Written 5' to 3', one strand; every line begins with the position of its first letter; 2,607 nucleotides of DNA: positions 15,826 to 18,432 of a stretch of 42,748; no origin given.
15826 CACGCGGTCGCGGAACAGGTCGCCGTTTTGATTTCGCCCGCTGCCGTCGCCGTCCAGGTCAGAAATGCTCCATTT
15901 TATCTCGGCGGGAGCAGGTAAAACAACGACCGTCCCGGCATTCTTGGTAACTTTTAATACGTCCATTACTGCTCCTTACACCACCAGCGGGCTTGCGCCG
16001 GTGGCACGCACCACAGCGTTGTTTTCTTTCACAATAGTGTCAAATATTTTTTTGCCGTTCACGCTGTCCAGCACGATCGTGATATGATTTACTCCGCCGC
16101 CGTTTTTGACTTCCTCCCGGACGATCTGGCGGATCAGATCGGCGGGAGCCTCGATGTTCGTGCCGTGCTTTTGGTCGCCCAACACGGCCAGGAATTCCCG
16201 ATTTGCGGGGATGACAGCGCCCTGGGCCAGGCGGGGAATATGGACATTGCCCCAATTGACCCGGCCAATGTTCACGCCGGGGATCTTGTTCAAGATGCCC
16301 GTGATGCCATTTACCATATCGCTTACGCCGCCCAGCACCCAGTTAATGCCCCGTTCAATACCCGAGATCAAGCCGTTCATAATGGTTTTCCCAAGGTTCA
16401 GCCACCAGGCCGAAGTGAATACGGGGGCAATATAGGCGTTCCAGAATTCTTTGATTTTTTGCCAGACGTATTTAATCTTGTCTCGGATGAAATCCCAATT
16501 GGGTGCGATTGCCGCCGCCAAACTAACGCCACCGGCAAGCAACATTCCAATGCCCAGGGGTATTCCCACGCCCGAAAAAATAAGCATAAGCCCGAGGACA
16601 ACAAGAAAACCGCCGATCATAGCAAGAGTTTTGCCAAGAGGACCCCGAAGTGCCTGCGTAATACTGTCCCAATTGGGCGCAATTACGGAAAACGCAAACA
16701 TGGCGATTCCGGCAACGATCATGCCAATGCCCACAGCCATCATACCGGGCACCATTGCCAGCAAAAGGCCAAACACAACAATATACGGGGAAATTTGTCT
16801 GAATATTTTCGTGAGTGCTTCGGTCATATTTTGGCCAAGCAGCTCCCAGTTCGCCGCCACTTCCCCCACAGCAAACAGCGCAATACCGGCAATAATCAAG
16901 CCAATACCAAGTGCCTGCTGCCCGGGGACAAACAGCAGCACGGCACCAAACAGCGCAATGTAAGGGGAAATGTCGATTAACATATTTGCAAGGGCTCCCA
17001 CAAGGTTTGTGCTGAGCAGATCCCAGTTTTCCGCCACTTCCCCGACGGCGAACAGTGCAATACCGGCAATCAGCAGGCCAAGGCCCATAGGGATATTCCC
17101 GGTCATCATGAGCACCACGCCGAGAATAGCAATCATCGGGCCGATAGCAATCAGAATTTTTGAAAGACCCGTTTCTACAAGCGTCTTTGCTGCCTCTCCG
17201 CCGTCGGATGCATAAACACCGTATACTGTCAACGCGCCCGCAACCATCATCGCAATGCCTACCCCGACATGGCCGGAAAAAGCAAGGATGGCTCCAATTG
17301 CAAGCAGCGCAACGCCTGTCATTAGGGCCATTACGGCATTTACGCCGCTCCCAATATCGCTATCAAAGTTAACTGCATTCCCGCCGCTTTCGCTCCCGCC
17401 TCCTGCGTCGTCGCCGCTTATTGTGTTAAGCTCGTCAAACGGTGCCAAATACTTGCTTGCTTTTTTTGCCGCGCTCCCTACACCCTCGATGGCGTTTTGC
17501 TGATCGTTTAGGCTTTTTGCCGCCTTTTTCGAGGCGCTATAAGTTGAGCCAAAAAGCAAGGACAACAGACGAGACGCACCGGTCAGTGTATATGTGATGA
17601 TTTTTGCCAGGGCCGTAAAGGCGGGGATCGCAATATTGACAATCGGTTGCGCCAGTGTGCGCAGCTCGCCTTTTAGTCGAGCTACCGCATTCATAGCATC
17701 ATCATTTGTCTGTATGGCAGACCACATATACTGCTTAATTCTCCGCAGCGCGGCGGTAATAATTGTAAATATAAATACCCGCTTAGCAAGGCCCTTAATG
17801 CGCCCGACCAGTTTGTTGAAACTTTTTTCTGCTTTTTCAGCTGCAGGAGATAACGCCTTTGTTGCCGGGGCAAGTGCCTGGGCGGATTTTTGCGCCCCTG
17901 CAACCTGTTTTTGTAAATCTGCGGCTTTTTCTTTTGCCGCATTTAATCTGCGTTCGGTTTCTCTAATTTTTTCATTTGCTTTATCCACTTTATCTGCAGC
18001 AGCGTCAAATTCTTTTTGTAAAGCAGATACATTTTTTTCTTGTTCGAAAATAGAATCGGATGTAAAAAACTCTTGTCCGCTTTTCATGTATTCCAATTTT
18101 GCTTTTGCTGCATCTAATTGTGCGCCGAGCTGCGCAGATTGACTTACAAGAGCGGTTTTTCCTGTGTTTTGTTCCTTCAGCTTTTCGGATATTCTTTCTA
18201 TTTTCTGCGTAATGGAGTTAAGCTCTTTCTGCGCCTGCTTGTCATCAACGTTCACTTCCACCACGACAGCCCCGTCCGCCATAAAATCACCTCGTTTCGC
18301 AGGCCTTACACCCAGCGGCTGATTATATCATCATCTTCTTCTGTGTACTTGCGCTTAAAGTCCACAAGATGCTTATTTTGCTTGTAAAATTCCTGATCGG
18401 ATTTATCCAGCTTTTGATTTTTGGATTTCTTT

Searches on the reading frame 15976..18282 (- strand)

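Call 14: search_protein_families(library=phrogs, proteins=[window:15976-18282:-], max_evalue=0.001)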
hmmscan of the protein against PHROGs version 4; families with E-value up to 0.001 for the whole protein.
window:15976-18282:- (768 aa): 6 families
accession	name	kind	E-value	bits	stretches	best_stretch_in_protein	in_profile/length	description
phrog_1535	-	tail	4.2e-29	102.3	2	147-308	311-498/1152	tail length tape measure protein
phrog_23464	-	unknown function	8e-17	62.1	1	656-744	426-514/539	-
phrog_1272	-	tail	3.5e-09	36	2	8-200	80-270/1606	tail length tape measure protein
phrog_5553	-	unknown function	1.2e-05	26.5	0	82-158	34-110/114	-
phrog_167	-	tail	0.00017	20.4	1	15-178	127-278/1555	tail length tape measure protein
phrog_5328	-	unknown function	0.00052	21.4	1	45-128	7-89/101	-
